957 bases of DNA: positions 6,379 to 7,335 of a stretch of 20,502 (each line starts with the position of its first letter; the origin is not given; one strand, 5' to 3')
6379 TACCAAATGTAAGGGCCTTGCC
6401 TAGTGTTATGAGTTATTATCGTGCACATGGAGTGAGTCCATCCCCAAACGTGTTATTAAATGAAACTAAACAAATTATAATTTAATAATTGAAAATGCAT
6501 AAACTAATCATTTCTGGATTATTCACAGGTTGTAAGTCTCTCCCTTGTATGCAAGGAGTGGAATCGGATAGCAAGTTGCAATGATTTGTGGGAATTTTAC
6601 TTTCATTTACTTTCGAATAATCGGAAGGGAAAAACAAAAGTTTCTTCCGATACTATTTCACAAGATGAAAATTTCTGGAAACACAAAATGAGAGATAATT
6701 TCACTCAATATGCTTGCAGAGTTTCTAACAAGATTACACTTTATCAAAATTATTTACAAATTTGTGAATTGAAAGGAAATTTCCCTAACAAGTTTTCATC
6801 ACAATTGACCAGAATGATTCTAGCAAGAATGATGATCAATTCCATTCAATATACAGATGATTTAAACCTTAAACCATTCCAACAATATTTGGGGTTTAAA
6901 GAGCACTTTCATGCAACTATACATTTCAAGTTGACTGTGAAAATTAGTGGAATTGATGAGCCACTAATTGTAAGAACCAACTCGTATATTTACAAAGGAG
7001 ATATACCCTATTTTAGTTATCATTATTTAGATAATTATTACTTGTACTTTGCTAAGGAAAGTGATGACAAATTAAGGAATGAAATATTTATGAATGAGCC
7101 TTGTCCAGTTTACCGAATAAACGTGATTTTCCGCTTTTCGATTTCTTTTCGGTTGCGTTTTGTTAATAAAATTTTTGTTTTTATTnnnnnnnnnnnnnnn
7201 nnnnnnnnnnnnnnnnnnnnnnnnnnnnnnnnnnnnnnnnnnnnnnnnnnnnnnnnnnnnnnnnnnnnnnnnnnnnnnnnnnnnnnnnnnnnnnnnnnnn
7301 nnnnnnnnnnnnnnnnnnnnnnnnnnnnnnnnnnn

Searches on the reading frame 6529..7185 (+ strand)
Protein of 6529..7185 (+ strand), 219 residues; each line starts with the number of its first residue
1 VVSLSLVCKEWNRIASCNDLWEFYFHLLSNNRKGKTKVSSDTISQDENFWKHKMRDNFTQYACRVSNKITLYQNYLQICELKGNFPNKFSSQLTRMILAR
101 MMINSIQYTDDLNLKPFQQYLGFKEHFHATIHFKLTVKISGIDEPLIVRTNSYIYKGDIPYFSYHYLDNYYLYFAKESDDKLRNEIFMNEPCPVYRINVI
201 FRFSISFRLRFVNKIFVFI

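Call 5: search_protein_families(library=pfam, proteins=[window:6586-7185:+], max_evalue=1)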
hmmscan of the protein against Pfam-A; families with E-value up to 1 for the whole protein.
window:6586-7185:+ (200 aa): 0 families

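Call 13: find_homologous_proteins(query=window:6529-7185:+, max_evalue=0.001)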
Query window:6529-7185:+ (219 aa): 2 proteins with E <= 0.001 among 23 candidates.
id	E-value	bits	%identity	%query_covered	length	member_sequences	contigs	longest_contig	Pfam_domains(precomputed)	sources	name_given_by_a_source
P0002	1.4e-65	239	98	50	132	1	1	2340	-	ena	-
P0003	1.8e-41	160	53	68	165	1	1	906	PF00646.39,PF12937.13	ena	-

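Call 15: find_encoding_contigs(protein=P0002, flank=10000)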
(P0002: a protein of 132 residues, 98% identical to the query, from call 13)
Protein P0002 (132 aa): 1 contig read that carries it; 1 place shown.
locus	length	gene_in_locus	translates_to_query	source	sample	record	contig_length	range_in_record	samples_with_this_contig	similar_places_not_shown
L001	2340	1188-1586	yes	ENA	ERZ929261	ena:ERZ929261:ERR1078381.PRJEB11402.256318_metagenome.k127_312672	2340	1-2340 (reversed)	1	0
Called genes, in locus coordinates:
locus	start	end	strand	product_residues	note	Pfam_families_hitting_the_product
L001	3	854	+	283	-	?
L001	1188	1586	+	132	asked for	-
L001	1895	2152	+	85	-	-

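Call 16: find_encoding_contigs(protein=P0003, flank=10000)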
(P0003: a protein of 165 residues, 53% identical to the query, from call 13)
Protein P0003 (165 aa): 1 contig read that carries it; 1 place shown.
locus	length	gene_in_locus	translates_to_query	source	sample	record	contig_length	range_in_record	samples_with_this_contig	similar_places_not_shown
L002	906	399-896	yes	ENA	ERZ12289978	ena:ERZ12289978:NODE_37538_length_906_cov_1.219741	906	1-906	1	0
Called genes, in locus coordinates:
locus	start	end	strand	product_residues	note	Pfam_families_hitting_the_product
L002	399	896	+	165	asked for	PF00646:F-box, PF12937:F-box-like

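Call 26: search_protein_families(library=pfam, proteins=[L001:3-851:+, L001:1079-1255:+, P0003, L001:1587-1892:+], max_evalue=10)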
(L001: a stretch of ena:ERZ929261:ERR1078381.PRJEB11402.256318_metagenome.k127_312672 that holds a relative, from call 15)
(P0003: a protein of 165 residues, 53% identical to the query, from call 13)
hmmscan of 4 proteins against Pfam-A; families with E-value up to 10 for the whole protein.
L001:3-851:+ (283 aa): 4 families
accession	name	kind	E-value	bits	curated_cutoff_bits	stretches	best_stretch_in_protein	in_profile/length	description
PF00270.35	DEAD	-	4.4e-11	43.2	26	1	103-238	13-146/167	DEAD/DEAH box helicase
PF04851.21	ResIII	-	6.7e-07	29.8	22.5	1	103-223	22-139/164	Type III restriction enzyme, res subunit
PF02562.22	PhoH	-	7.1e-06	26.1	27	1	104-179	18-90/205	PhoH-like protein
PF07892.16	DUF1667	-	0.24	11.9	27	1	22-65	30-73/82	Protein of unknown function (DUF1667)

L001:1079-1255:+ (59 aa): 3 families
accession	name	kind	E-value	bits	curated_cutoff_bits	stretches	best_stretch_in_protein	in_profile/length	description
PF12937.12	F-box-like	-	4.5e-10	39.6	24.3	1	6-42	7-43/47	F-box-like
PF00646.38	F-box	-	1.9e-08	34.3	20.5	1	2-41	3-42/43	F-box domain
PF18511.6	F-box_5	-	0.12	12.4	25.5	1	22-33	24-35/42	F-box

P0003 (165 aa): 2 families
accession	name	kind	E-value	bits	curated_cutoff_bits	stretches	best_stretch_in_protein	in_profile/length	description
PF12937.12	F-box-like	-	1.2e-09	38.3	24.3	1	3-39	6-42/47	F-box-like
PF00646.38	F-box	-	2.2e-09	37.3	20.5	1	2-39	5-42/43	F-box domain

L001:1587-1892:+ (102 aa): 0 families

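Call 32: find_homologous_proteins(query=L001:3-851:+, max_evalue=0.001)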
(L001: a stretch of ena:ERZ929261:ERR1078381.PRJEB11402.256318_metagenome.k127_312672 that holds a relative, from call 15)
Query L001:3-851:+: 470 candidates shared short words with the query, none scored E <= 0.001.

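Call 48: find_related_loci(query=L001:3-851:+, collection=metagenome_contigs, flank=10000)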
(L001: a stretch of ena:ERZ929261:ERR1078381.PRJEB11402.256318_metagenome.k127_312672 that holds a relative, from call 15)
Query L001:3-851:+ (283 aa) in metagenome_contigs; peptide patterns used: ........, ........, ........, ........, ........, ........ (x = any residue, [..] = any of these).
110 stretches matched a pattern, but none encodes a relative of the query by tblastn (E <= 1e-3).
